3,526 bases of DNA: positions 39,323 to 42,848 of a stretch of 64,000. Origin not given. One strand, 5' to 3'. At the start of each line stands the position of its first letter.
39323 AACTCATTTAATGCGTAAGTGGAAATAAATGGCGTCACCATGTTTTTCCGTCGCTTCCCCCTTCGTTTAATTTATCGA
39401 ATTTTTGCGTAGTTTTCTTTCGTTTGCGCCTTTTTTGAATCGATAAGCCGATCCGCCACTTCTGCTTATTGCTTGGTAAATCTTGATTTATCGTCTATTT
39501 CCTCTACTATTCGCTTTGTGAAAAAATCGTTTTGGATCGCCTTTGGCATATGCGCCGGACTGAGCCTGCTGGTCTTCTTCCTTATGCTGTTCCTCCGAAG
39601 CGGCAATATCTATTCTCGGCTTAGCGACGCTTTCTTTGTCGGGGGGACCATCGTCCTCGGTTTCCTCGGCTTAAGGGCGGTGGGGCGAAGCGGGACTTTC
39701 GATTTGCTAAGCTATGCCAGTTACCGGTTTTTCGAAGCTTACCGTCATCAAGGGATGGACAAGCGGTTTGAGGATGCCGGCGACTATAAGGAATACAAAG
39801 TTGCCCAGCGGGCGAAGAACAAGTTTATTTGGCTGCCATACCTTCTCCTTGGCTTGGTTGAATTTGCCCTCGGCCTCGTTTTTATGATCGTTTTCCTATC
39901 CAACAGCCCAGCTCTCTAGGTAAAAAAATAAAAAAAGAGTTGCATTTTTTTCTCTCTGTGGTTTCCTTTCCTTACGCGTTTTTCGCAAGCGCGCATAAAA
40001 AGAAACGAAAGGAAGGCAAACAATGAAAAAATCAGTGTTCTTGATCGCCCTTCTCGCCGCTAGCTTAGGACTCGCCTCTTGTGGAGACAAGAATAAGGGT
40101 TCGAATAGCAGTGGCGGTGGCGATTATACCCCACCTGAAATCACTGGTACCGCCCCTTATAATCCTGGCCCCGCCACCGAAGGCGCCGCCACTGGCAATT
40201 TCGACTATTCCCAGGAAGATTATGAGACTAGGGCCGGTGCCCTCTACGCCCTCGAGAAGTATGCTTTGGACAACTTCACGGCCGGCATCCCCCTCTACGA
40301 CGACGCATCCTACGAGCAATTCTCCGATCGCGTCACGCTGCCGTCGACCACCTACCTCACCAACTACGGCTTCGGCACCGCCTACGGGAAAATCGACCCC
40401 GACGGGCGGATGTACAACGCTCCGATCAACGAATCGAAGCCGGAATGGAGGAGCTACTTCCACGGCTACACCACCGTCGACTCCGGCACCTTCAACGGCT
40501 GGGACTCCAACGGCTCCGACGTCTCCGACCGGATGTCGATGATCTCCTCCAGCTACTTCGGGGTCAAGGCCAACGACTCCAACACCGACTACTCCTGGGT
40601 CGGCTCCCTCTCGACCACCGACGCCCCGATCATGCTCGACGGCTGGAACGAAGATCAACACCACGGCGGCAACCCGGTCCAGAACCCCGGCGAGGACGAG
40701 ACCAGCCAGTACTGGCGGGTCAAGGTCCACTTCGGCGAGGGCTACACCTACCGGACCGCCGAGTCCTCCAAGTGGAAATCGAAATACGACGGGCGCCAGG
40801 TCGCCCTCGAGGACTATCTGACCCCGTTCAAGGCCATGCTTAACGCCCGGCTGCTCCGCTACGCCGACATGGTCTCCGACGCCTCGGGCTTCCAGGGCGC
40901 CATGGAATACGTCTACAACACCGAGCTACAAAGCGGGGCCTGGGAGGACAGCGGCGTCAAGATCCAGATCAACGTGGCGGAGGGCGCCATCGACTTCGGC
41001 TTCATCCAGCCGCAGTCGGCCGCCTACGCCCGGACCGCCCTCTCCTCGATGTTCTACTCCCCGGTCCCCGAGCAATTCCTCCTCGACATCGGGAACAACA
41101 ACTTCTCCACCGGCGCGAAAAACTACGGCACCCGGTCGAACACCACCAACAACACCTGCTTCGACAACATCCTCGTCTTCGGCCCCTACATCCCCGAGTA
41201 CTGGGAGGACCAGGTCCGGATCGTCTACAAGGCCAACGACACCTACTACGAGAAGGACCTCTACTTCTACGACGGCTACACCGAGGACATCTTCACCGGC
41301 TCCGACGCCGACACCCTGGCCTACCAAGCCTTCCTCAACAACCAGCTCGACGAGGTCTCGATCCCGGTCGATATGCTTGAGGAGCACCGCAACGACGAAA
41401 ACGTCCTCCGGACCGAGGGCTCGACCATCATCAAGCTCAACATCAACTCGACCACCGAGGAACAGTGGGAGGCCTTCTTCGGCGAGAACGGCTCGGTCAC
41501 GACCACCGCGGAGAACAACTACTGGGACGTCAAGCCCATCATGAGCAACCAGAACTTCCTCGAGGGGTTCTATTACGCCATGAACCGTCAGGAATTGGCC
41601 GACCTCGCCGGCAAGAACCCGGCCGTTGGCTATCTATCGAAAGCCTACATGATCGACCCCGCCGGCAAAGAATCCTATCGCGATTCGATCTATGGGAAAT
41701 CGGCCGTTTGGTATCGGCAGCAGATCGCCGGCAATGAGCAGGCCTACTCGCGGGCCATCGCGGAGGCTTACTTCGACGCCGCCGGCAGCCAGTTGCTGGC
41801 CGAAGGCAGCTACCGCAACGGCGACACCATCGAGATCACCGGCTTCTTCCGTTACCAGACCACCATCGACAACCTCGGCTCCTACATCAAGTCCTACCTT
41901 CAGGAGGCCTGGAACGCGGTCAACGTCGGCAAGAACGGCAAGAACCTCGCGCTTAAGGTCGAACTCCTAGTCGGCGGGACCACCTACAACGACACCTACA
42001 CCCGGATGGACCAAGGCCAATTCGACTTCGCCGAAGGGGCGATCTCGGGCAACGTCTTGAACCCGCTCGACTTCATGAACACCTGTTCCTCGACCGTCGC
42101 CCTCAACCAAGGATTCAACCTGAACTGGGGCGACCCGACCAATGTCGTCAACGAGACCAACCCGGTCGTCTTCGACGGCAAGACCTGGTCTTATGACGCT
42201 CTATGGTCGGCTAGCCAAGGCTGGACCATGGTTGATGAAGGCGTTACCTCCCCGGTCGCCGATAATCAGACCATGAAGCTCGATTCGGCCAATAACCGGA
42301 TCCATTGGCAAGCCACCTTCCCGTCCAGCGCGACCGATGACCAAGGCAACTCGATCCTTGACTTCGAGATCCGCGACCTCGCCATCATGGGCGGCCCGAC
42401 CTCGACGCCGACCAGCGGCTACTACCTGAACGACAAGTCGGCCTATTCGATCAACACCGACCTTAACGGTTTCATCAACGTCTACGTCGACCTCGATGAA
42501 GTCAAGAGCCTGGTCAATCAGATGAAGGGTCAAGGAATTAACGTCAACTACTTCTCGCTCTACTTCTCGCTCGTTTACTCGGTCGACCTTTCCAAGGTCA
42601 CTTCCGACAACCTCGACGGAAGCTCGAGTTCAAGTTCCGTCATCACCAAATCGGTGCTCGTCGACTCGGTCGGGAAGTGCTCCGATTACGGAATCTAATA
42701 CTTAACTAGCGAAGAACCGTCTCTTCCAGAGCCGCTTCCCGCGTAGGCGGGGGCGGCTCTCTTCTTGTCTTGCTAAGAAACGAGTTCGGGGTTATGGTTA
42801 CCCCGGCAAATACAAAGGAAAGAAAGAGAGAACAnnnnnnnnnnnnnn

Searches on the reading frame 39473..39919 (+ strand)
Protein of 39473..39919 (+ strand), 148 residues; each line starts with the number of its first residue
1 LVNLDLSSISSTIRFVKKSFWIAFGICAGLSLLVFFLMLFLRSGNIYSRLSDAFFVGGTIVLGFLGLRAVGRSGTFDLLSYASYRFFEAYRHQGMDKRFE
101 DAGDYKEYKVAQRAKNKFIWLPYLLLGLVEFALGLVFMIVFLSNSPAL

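Call 67: search_protein_families(library=pfam, proteins=[window:39473-39919:+], max_evalue=0.00001)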
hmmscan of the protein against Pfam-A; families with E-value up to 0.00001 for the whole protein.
window:39473-39919:+ (148 aa): 1 family
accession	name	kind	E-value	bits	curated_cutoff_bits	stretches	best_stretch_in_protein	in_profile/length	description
PF13038.11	DUF3899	-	2.1e-06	28.5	23.4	1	52-138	2-87/88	Domain of unknown function (DUF3899)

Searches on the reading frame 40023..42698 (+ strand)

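Call 67: search_protein_families(library=pfam, proteins=[window:40023-42698:+], max_evalue=0.00001)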
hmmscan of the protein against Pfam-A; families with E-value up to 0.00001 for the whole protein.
window:40023-42698:+ (891 aa): 1 family
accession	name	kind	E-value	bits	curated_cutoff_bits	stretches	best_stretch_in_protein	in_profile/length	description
PF00496.27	SBP_bac_5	-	5.2e-16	59.2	32.4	1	349-691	100-363/368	Bacterial extracellular solute-binding proteins, family 5 Middle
